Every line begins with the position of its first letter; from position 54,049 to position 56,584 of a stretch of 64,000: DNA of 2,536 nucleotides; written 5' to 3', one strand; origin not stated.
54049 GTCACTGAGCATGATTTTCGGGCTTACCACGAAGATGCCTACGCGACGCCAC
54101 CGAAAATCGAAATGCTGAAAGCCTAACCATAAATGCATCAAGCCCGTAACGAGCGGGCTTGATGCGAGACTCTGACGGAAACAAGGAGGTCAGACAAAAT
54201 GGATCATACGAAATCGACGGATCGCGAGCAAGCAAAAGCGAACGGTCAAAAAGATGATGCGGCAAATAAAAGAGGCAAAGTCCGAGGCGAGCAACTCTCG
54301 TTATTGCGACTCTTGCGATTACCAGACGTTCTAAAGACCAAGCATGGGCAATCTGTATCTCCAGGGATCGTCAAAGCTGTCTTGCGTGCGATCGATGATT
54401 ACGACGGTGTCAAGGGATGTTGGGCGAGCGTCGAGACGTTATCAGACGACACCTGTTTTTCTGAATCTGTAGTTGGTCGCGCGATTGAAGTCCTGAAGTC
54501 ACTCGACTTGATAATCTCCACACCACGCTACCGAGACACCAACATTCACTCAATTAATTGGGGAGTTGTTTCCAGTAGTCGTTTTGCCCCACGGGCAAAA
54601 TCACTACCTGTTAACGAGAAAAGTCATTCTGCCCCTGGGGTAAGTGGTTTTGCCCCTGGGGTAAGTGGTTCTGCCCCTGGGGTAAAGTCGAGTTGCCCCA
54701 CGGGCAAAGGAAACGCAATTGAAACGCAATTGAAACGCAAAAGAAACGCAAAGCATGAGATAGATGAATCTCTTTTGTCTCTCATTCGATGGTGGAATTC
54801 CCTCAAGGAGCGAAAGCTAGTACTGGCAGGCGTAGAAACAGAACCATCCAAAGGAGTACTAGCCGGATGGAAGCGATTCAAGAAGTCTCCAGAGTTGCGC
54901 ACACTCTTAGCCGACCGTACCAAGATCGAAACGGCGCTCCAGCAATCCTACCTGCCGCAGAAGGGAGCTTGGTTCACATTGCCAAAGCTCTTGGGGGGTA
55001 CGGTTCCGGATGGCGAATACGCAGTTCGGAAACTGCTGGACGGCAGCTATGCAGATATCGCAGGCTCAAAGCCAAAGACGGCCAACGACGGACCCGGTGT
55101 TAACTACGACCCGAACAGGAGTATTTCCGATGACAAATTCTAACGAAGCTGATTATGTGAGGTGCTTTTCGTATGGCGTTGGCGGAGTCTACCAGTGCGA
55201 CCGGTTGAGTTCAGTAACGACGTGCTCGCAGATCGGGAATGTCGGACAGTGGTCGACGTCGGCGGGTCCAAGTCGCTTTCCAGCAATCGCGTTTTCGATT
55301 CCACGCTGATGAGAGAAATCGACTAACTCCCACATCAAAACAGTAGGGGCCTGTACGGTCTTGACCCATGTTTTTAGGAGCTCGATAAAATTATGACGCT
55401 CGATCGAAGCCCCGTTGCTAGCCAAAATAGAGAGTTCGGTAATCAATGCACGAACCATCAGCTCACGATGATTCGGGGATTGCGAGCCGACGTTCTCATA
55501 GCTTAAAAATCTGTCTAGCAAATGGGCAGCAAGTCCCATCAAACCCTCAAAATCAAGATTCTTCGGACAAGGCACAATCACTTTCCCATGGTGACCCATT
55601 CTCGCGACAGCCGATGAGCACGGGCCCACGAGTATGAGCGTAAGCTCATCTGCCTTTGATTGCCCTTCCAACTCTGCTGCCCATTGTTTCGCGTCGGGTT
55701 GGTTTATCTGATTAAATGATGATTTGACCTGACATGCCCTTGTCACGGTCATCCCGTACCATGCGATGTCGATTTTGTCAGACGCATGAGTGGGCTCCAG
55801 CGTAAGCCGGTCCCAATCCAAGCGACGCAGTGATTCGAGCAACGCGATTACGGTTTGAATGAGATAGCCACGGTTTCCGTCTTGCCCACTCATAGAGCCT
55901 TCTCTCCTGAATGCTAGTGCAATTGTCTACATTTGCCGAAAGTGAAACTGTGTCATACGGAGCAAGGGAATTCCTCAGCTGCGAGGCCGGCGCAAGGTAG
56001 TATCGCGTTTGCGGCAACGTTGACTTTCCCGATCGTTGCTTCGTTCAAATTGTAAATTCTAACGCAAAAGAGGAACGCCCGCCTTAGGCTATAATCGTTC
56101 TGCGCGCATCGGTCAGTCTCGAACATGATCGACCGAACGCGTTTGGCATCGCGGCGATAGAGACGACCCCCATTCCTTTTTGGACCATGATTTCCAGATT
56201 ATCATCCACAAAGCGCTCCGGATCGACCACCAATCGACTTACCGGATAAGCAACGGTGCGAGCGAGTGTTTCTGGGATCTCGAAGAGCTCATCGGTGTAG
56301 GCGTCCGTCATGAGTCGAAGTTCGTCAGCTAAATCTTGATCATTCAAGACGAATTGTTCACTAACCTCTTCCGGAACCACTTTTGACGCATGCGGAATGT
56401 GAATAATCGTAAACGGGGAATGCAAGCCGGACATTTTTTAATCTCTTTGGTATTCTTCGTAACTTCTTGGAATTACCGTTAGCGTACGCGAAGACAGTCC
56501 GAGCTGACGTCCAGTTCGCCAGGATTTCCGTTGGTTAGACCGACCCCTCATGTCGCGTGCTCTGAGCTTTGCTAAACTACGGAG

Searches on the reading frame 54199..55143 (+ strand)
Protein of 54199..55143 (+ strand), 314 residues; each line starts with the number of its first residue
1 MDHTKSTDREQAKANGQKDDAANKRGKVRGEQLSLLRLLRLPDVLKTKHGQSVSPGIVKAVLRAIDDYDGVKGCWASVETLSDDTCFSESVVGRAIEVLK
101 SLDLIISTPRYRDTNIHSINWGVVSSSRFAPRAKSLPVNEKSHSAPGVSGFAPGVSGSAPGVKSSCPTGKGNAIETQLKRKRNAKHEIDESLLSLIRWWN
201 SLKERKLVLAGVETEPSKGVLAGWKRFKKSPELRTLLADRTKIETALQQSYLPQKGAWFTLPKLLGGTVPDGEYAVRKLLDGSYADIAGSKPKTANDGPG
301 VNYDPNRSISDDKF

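Call 95: search_protein_families(library=pfam, proteins=[window:54199-55143:+], max_evalue=0.01)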
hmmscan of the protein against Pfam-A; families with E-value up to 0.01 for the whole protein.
window:54199-55143:+ (314 aa): 1 family
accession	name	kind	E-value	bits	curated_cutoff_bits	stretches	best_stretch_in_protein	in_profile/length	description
PF13730.12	HTH_36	-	5.3e-05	23.4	25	1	67-105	16-55/55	Helix-turn-helix domain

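Call 98: search_protein_families(library=padloc, proteins=[window:54199-55143:+], max_evalue=0.001)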
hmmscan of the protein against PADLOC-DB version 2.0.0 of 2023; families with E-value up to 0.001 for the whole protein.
window:54199-55143:+ (314 aa): 0 families

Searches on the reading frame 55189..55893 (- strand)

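Call 95: search_protein_families(library=pfam, proteins=[window:55189-55893:-], max_evalue=0.01)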
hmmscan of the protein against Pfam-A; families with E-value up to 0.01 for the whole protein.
window:55189-55893:- (234 aa): 0 families

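Call 98: search_protein_families(library=padloc, proteins=[window:55189-55893:-], max_evalue=0.001)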
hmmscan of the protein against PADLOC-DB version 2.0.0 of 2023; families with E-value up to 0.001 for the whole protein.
window:55189-55893:- (234 aa): 1 family
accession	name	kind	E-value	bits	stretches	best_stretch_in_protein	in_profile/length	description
PDLC00735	Effector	-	5.7e-18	63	1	1-96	1-98/462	Endonuclease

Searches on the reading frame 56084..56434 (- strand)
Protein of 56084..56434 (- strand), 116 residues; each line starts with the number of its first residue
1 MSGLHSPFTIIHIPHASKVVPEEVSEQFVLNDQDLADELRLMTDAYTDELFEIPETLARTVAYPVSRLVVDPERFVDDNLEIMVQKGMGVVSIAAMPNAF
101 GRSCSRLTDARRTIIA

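Call 95: search_protein_families(library=pfam, proteins=[window:56084-56434:-], max_evalue=0.01)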
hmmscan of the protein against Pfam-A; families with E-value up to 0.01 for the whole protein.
window:56084-56434:- (116 aa): 1 family
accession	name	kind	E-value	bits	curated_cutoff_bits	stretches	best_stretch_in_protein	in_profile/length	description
PF05013.17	FGase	-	1.1e-15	58.8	28.9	1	10-92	4-84/219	N-formylglutamate amidohydrolase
